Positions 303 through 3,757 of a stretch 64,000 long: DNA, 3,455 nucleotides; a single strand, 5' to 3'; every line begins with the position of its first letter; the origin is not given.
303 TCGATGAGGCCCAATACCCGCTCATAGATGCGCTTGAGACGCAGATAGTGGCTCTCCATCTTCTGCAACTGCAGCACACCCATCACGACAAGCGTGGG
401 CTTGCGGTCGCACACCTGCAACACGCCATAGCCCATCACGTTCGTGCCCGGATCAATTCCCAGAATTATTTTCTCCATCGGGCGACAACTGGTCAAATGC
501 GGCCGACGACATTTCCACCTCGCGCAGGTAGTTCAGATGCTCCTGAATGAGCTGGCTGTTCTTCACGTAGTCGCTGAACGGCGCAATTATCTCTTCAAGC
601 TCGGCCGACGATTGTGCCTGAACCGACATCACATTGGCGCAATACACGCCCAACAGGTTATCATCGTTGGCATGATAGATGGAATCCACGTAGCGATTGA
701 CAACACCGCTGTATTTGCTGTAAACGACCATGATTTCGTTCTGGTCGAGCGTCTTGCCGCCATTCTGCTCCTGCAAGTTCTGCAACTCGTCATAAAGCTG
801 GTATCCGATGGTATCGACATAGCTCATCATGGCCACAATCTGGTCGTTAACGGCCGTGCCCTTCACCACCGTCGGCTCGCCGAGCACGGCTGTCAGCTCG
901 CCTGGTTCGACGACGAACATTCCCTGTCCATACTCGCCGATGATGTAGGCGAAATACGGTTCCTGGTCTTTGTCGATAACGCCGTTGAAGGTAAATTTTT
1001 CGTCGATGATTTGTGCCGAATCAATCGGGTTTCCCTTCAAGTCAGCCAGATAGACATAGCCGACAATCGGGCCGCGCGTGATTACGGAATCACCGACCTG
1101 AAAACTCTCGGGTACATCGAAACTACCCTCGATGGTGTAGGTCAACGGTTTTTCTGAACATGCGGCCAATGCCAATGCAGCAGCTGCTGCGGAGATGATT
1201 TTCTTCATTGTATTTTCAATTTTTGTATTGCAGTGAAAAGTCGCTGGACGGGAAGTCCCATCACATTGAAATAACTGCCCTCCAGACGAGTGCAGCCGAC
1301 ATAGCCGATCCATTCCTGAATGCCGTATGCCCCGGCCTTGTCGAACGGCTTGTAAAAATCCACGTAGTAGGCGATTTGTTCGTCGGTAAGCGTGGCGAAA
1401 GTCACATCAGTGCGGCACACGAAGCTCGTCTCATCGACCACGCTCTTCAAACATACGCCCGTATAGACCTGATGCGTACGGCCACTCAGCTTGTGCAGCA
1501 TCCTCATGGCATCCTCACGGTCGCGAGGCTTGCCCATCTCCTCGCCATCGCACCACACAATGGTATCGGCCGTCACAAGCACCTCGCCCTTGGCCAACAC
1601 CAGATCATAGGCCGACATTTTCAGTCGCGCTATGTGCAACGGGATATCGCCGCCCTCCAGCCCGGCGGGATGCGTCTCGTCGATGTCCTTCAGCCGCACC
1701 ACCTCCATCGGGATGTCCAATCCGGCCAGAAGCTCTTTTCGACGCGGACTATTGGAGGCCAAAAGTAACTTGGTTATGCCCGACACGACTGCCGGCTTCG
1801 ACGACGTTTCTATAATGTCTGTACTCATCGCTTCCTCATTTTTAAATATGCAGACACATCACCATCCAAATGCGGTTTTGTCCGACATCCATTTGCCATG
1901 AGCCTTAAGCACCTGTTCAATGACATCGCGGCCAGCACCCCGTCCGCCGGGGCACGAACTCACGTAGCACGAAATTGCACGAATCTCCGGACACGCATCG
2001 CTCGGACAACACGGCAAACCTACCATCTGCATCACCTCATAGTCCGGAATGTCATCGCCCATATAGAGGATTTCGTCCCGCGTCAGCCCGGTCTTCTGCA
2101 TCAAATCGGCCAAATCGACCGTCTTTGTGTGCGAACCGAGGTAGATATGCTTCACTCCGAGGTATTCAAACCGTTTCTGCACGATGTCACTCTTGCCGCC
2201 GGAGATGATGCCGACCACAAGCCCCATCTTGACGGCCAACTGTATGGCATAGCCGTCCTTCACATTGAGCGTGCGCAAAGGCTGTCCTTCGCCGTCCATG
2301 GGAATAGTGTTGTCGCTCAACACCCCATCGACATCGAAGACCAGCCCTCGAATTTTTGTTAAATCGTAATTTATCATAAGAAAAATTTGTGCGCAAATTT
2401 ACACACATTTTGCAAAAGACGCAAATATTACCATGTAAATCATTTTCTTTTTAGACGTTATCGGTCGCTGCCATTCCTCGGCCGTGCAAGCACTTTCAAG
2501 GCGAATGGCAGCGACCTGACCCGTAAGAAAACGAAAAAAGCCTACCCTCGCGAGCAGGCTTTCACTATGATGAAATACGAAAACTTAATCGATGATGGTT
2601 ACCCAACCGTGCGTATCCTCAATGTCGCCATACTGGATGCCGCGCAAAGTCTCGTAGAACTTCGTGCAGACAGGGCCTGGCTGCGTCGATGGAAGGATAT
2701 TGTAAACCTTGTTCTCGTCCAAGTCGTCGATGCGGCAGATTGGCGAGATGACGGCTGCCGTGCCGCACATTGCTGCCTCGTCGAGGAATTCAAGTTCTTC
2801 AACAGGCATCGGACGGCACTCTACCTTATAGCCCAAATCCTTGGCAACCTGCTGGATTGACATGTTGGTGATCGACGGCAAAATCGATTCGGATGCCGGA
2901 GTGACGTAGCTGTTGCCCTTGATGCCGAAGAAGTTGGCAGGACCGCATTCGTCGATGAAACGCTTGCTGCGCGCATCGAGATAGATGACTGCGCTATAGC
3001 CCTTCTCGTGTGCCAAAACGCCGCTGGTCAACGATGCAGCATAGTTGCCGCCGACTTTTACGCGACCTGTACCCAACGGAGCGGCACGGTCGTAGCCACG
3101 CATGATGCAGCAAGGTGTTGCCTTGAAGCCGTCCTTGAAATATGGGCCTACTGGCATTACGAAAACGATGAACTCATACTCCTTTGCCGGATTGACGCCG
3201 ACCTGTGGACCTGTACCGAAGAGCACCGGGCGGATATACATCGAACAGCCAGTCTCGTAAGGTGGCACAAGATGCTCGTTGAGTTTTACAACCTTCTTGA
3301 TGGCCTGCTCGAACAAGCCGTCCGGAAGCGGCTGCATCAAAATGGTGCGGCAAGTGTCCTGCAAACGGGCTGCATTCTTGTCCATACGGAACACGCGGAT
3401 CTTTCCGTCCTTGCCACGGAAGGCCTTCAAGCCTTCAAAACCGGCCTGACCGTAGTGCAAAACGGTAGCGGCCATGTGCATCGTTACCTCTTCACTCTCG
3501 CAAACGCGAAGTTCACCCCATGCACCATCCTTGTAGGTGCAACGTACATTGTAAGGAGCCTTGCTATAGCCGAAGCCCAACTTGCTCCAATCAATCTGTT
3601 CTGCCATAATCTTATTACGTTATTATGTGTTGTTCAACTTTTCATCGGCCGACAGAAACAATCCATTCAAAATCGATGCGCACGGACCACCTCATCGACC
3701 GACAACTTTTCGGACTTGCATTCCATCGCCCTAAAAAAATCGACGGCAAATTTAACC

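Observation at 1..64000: Octamer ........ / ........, and the variant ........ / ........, is over-represented in several reading frames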

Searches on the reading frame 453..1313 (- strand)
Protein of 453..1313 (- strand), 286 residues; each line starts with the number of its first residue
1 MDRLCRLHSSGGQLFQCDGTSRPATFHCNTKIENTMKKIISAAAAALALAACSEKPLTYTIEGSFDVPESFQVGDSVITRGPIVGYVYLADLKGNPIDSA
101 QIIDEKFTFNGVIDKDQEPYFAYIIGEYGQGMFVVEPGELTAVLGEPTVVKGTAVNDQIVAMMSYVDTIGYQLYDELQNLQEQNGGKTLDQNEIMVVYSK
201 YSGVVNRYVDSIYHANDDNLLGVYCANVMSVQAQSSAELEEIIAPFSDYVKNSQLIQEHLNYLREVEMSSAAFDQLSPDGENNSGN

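Call 60: search_protein_families(library=pfam, proteins=[window:453-1313:-], max_evalue=0.00001)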
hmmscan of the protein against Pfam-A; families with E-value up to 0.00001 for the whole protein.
window:453-1313:- (286 aa): 1 family
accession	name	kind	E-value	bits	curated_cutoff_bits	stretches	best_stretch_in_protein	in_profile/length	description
PF14289.11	DUF4369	-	5.7e-09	36.9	25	1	87-158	15-90/91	Domain of unknown function (DUF4369)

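Call 69: find_encoding_contigs(protein=window:453-1313:-, flank=10000, max_places=3)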
Protein window:453-1313:- (286 aa): no gene with exactly this product is on record in the collection.

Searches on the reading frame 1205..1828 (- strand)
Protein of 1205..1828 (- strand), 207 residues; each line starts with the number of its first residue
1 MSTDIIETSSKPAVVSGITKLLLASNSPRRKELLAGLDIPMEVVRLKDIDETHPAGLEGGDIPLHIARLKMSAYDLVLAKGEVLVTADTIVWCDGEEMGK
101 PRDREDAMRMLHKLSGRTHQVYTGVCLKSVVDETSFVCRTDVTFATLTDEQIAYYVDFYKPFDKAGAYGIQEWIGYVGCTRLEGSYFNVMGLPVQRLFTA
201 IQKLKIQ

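Call 60: search_protein_families(library=pfam, proteins=[window:1205-1828:-], max_evalue=0.00001)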
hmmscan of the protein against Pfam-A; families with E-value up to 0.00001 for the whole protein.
window:1205-1828:- (207 aa): 1 family
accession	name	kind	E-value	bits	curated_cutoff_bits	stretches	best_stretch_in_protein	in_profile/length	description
PF02545.19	Maf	-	2.5e-56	190.8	27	1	20-203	1-186/187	Maf-like protein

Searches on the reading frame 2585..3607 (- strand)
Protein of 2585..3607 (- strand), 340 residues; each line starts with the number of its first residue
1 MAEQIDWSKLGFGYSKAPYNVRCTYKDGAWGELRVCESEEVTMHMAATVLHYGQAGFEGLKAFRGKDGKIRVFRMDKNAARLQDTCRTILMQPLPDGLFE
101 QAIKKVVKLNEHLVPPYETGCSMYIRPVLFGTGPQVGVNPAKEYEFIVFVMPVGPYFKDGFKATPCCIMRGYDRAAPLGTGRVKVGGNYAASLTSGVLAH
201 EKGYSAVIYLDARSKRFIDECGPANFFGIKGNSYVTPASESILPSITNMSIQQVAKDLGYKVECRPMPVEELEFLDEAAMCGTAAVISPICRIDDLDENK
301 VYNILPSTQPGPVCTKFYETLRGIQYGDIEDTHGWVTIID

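Call 60: search_protein_families(library=pfam, proteins=[window:2585-3607:-], max_evalue=0.00001)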
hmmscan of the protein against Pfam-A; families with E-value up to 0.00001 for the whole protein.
window:2585-3607:- (340 aa): 1 family
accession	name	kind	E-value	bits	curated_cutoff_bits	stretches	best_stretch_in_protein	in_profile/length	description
PF01063.24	Aminotran_4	-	1.9e-30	106.8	28.5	1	57-293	3-223/223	Amino-transferase class IV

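Call 70: find_encoding_contigs(protein=window:2585-3607:-, flank=10000, max_places=3)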
Protein window:2585-3607:- (340 aa): 6 contigs read that carry it; 3 places shown.
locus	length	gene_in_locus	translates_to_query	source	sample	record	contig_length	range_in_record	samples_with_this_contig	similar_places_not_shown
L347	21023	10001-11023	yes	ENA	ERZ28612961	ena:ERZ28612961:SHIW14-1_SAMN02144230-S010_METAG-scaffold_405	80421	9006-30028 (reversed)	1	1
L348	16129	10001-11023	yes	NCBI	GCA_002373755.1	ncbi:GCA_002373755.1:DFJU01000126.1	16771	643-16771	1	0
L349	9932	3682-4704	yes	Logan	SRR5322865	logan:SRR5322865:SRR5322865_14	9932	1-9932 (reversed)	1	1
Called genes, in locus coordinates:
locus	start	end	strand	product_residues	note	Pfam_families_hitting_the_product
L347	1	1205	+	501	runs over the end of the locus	PF08666:SAF (weak), PF04295:GD_AH_second, PF20629:GD_AH_C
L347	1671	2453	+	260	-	PF14903:WG_beta_rep (weak)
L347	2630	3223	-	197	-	PF01330:RuvA_N, PF00633:HHH (faint), PF14520:HHH_5, PF07499:RuvA_C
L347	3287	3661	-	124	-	PF08378:NERD (weak), PF02021:UPF0102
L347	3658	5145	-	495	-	PF01743:PolyA_pol, PF12627:PolyA_pol_RNAbd, PF01966:HD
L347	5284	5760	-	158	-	PF01479:S4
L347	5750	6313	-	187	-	PF01195:Pept_tRNA_hydro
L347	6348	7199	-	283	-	PF23023:Anti-Pycsar_Apyc1 (weak), PF00753:Lactamase_B, PF12706:Lactamase_B_2 (weak)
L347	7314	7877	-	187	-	PF01386:Ribosomal_L25p, PF14693:Ribosomal_TL5_C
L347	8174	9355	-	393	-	PF00691:OmpA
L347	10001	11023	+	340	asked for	PF01063:Aminotran_4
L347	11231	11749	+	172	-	-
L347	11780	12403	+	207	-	PF02545:Maf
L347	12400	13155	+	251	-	PF14289:DUF4369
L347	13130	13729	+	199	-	PF02075:RuvC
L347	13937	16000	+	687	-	PF08534:Redoxin (faint), PF13905:Thioredoxin_8 (weak)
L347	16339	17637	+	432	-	PF02492:cobW, PF07683:CobW_C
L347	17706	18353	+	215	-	-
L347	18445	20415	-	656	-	PF01807:Zn_ribbon_DnaG, PF08275:DNAG_N, PF01751:Toprim, PF13155:Toprim_2, PF13362:Toprim_3 (weak), PF13662:Toprim_4, PF28534:DUF8430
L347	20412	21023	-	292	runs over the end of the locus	PF00398:RrnaAD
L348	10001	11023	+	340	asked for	PF01063:Aminotran_4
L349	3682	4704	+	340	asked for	PF01063:Aminotran_4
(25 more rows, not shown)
